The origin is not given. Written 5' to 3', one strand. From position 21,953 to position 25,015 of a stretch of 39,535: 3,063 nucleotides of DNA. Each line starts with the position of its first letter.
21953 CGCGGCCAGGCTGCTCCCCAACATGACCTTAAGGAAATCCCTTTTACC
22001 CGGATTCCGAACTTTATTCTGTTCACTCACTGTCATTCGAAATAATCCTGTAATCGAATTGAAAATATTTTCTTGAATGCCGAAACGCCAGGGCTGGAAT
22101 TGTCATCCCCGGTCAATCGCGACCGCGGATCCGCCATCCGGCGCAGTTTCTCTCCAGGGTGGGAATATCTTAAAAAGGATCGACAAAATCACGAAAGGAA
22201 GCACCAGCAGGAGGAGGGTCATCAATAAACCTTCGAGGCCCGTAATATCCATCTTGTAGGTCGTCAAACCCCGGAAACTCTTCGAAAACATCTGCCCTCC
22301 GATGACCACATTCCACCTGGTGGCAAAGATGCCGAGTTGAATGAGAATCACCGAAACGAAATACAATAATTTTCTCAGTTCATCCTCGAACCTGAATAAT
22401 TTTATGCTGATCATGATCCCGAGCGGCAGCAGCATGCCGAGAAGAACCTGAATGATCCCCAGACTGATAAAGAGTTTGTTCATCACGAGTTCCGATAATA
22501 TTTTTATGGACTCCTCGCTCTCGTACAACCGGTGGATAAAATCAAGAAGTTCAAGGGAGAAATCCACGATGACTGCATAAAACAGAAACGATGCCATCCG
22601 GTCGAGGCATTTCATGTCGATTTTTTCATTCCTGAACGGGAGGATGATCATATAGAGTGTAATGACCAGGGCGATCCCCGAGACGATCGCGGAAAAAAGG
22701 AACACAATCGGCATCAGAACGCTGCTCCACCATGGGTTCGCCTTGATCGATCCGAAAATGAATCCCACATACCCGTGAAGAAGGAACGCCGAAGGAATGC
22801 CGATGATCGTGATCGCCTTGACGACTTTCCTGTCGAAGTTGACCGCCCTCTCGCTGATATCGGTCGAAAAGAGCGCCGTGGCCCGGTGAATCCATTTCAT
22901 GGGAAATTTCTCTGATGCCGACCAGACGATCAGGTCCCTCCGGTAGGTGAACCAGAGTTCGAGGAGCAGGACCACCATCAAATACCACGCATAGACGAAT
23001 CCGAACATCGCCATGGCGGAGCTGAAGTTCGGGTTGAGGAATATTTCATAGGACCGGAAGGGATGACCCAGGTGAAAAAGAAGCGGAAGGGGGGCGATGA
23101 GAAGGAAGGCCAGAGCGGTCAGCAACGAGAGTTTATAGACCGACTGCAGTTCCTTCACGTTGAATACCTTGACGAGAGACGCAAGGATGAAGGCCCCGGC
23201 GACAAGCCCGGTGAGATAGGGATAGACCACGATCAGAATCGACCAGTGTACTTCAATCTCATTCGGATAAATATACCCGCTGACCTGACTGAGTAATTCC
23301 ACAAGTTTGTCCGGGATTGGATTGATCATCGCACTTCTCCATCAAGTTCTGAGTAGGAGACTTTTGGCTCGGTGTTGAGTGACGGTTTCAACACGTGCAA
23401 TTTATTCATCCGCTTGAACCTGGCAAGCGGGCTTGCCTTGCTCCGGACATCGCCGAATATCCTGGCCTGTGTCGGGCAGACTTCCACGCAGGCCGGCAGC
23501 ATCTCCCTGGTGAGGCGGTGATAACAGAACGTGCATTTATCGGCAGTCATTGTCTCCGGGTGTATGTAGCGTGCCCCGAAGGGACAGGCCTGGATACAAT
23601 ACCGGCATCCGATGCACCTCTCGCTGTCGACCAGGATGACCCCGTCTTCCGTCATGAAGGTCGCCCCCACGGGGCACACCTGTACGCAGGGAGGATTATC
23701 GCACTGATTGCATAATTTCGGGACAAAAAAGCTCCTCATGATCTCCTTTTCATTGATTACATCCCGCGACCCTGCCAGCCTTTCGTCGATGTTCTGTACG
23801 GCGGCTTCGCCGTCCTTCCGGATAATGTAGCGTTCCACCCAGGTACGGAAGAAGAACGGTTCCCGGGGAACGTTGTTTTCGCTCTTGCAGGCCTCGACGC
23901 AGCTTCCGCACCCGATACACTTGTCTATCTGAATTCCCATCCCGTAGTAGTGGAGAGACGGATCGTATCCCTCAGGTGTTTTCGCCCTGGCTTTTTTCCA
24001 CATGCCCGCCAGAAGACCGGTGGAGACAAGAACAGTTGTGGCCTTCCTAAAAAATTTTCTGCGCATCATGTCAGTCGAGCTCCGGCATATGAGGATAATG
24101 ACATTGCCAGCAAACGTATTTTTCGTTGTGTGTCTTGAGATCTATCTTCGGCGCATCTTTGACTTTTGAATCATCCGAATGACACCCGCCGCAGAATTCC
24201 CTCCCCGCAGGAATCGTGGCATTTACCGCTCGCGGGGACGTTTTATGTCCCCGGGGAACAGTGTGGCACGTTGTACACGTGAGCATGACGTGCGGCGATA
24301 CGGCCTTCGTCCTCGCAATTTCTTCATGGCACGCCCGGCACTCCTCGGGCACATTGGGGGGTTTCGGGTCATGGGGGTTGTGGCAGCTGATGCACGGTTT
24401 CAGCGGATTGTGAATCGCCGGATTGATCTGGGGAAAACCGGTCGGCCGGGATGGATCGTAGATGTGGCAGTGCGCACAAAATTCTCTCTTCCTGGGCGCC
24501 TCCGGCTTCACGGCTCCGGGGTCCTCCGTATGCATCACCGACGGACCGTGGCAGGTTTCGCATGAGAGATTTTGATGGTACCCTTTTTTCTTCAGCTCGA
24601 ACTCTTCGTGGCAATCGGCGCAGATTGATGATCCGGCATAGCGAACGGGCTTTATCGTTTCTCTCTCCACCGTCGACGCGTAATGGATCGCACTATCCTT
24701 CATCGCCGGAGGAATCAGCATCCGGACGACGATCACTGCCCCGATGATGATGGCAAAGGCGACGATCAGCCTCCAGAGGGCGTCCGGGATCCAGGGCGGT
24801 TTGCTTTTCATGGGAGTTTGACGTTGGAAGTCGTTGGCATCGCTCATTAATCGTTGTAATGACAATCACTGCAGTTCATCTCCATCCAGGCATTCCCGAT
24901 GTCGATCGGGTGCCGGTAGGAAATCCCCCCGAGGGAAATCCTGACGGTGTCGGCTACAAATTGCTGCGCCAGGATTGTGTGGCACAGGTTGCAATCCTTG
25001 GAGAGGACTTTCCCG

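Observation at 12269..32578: About 20 kb co-directional supercluster of six quinone-linked membrane redox modules with 67 c-heme motifs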

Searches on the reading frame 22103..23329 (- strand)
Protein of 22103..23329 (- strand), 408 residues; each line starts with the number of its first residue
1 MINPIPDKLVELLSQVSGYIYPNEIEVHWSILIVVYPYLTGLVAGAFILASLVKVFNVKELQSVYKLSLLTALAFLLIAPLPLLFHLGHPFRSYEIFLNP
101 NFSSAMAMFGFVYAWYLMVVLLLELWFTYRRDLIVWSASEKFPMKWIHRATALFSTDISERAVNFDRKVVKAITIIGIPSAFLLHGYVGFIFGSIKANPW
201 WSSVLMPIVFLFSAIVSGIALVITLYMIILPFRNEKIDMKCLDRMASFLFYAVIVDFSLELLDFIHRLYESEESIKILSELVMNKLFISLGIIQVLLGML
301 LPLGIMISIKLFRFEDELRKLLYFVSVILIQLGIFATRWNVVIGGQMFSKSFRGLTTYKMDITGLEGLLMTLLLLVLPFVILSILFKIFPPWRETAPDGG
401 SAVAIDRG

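Call 6: search_protein_families(library=pfam, proteins=[window:22103-23329:-], max_evalue=0.01)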
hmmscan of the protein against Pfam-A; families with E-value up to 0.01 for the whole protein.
window:22103-23329:- (408 aa): 1 family
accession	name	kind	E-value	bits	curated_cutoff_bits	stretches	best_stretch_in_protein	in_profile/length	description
PF03916.19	NrfD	-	1.3e-40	140.4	25.8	1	26-348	8-311/313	Polysulphide reductase, NrfD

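Call 8: search_protein_families(library=ncbifam, proteins=[window:22103-23329:-], max_evalue=0.001)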
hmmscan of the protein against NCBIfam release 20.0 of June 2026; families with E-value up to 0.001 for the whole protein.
window:22103-23329:- (408 aa): 4 families
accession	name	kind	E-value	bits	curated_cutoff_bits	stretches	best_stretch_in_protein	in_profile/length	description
TIGR03148.1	cyt_nit_nrfD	equivalog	6.7e-15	55.2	347.6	1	28-347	9-313/316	cytochrome c nitrite reductase subunit NrfD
NF045798.1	DsrP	equivalog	5.2e-11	42.6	350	1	166-271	146-246/346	sulfate reduction electron transfer complex DsrMKJOP subunit DsrP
NF008133.1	PRK10881.1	equivalog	1.3e-05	24.9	450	1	39-390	61-372/377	Ni/Fe-hydrogenase cytochrome b subunit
NF045714.1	sulf_resp_HmcC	equivalog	1.8e-05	24.2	550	1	29-246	39-235/376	sulfate respiration complex protein HmcC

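Call 78: search_solved_structures(query=window:22103-23329:-, max_evalue=0.01)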
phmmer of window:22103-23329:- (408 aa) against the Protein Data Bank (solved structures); distinct sequences matched with E-value up to 0.01: 0.

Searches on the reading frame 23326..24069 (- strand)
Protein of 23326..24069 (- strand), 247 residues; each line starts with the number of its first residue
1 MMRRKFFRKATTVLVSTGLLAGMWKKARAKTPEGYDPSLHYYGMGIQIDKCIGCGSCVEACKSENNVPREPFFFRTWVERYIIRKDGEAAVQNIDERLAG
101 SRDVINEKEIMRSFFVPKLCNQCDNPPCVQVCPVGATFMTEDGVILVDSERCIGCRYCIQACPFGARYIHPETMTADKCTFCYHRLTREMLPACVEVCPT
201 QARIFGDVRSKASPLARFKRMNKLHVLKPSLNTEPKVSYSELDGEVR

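Call 6: search_protein_families(library=pfam, proteins=[window:23326-24069:-], max_evalue=0.01)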
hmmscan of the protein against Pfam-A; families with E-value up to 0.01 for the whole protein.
window:23326-24069:- (247 aa): 14 families
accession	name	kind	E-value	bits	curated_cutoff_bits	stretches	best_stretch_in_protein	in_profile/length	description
PF13247.11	Fer4_11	-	8.3e-25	87.3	26.2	1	113-207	3-99/100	4Fe-4S dicluster domain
PF12838.12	Fer4_7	-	5.4e-19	68.8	27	3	50-136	1-52/52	4Fe-4S dicluster domain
PF13237.11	Fer4_10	-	9.5e-17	61.1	25.5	3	116-163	5-53/53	4Fe-4S dicluster domain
PF00037.32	Fer4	-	6.5e-16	57.8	21.1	2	146-167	2-23/24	4Fe-4S binding domain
PF12837.12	Fer4_6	-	2.4e-14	52.9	25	2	144-166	1-23/24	4Fe-4S binding domain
PF12797.12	Fer4_2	-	4e-13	48.8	24.5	2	144-164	2-22/22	4Fe-4S binding domain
PF13187.11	Fer4_9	-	9.9e-13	48.3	27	4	151-202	1-51/52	4Fe-4S dicluster domain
PF12798.12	Fer4_3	-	2.8e-10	40.6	27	1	152-166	1-15/15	4Fe-4S binding domain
PF13183.11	Fer4_8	-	2.5e-09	38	27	1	48-135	2-67/68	4Fe-4S dicluster domain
PF25160.1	LdpA_Fe-S-bd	-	9.2e-09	35.4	27.6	1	122-165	4-41/49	LdpA Fe-S cluster-binding domain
PF14697.11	Fer4_21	-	6.4e-07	29.8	35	2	119-164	7-53/59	4Fe-4S dicluster domain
PF13534.11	Fer4_17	-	1.5e-06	29.1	22.2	0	50-70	1-21/61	4Fe-4S dicluster domain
PF12800.12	Fer4_4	-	2.4e-06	27.9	24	2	49-62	2-15/17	4Fe-4S binding domain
PF13484.11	Fer4_16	-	4e-06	28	30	0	151-179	1-29/66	4Fe-4S double cluster binding domain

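Call 8: search_protein_families(library=ncbifam, proteins=[window:23326-24069:-], max_evalue=0.001)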
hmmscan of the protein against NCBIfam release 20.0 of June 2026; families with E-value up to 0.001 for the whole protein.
window:23326-24069:- (247 aa): 68 families (the best 25 are shown)
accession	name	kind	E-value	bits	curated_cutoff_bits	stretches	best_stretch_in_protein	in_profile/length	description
NF011569.0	PRK14993.1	equivalog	7.1e-64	215.6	416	2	108-243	88-225/244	tetrathionate reductase subunit TtrB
NF045797.1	DsrO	equivalog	5.5e-54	183.1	200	1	2-240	4-234/235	sulfate reduction electron transfer complex DsrMKJOP subunit DsrO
TIGR03149.1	cyt_nit_nrfC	equivalog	1.8e-44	151.7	377.6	2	115-237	89-213/225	cytochrome c nitrite reductase Fe-S protein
NF041715.1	arsenate_red_ArrB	equivalog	3.2e-41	141.4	450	3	114-166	51-103/233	arsenate respiratory reductase iron-sulfur subunit ArrB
NF008134.0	PRK10882.1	equivalog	4.2e-34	118.1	263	1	1-209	2-209/329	hydrogenase 2 operon protein HybA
TIGR03478.1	DMSO_red_II_bet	subfamily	4.3e-32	111.3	480.7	1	114-239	125-252/321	DMSO reductase family type II enzyme, iron-sulfur subunit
TIGR02951.1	DMSO_dmsB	equivalog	4.8e-31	108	214.1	1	42-209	2-154/161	DMSO/selenate family reductase complex B subunit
NF041782.1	mnquin_red_QrcC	equivalog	1.1e-30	107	400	2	42-169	1-118/239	menaquinone reductase iron-sulfur cluster-binding subunit QrcC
NF045715.1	sulf_resp_HmcB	equivalog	8.7e-30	103.9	420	1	3-207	2-197/307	sulfate respiration complex iron-sulfur protein HmcB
NF042979.1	EthbenzDh_ebdB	equivalog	1.1e-29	103.4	740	1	114-237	147-272/354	ethylbenzene dehydrogenase subunit beta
TIGR01660.1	narH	equivalog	2.2e-23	82.4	524.05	1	103-208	166-272/492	nitrate reductase subunit beta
TIGR01582.1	FDH-beta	equivalog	2.8e-23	82.4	334.7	1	46-207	26-181/283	formate dehydrogenase subunit beta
NF038355.1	FDH3_beta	equivalog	3.4e-21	76.1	240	1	119-182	53-121/180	formate dehydrogenase FDH3 subunit beta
NF009451.0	PRK12809.1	equivalog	4.4e-19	68.2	1154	1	117-238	53-167/639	formate-dependent uric acid utilization protein YgfT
NF009408.0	PRK12769.1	equivalog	1.6e-18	66.2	1003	1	119-205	55-144/659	formate-dependent uric acid utilization protein AegA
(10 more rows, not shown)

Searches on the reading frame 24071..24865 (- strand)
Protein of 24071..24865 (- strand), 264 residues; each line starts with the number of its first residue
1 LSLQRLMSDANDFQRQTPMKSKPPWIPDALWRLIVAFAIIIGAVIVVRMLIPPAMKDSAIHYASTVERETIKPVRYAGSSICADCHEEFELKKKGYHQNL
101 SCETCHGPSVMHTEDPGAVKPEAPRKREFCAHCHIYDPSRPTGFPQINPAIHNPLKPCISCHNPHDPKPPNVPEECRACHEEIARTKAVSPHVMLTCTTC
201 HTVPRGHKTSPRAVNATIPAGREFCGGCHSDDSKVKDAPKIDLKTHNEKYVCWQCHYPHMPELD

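Call 6: search_protein_families(library=pfam, proteins=[window:24071-24865:-], max_evalue=0.01)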
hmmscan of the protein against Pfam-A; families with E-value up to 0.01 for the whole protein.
window:24071-24865:- (264 aa): 5 families
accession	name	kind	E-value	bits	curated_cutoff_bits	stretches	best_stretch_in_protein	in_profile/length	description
PF14522.11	Cytochrome_C7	-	9.8e-12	45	24.8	1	194-256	13-66/67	Cytochrome c7 and related cytochrome c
PF14537.11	Cytochrom_c3_2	-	1.5e-09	38.6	25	2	195-260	7-68/79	Cytochrome c3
PF09699.15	Paired_CXXCH_1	-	1.9e-07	31.1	20.6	0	196-233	8-40/41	Doubled CXXCH motif (Paired_CXXCH_1)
PF22113.1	Mtrc-MtrF_II-IV_dom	-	5.7e-06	26.4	30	0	81-112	8-41/176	Outer membrane cytochrome MtrC/MtrF-like, domains II/IV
PF12773.13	DZR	-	0.0055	17.3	27.3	0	216-259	6-34/45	Double zinc ribbon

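Call 8: search_protein_families(library=ncbifam, proteins=[window:24071-24865:-], max_evalue=0.001)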
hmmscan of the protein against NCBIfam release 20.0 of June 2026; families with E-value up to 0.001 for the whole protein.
window:24071-24865:- (264 aa): 5 families
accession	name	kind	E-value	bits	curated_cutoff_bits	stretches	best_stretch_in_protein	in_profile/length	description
NF041028.1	decahem_GSU2203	exception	1.5e-08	34.2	325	1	55-231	12-209/317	GSU2203 family decaheme c-type cytochrome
NF047727.1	4hemeCytCCctA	equivalog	1.4e-05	25.2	180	0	57-135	16-88/109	tetraheme c-type cytochrome CctA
TIGR03153.1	cytochr_NrfH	equivalog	6.1e-05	23.1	134.2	0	223-259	29-62/138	cytochrome c nitrite reductase small subunit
TIGR01905.1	paired_CXXCH_1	subfamily_domain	0.00015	21.6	25.2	0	196-232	8-39/41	doubled CXXCH domain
NF041198.1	UshA_like_PCGU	equivalog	0.00032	19.4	275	1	97-135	470-509/519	UshA-like (seleno)protein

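Call 75: search_solved_structures(query=window:24071-24811:-, max_evalue=1)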
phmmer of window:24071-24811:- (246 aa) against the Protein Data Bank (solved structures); distinct sequences matched with E-value up to 1: 7.
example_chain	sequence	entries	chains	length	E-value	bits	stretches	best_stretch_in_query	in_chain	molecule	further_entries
8rv0_Y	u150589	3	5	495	3.9e-06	29.8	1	156-214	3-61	Octaheme cytochrome c nitrite reductase | Octaheme nitrite c cytochrome c reductase | Octaheme nitrite reductase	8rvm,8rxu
3pmq_A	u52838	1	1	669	0.00011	25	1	60-222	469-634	Decaheme cytochrome c MtrF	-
6hr0_A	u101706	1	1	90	0.016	18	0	134-172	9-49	Cytochrome C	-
2k3v_A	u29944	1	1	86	0.023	17.5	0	132-164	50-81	Tetraheme cytochrome c-type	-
5ze8_A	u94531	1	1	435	0.049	16.4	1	53-145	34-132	cytochrome c552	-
6i5b_A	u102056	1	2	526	0.17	14.6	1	81-120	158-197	Uncharacterized protein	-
1m1p_A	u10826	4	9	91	0.47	13.2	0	58-89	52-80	Small tetraheme cytochrome c | Periplasmic tetraheme cytochrome c CctA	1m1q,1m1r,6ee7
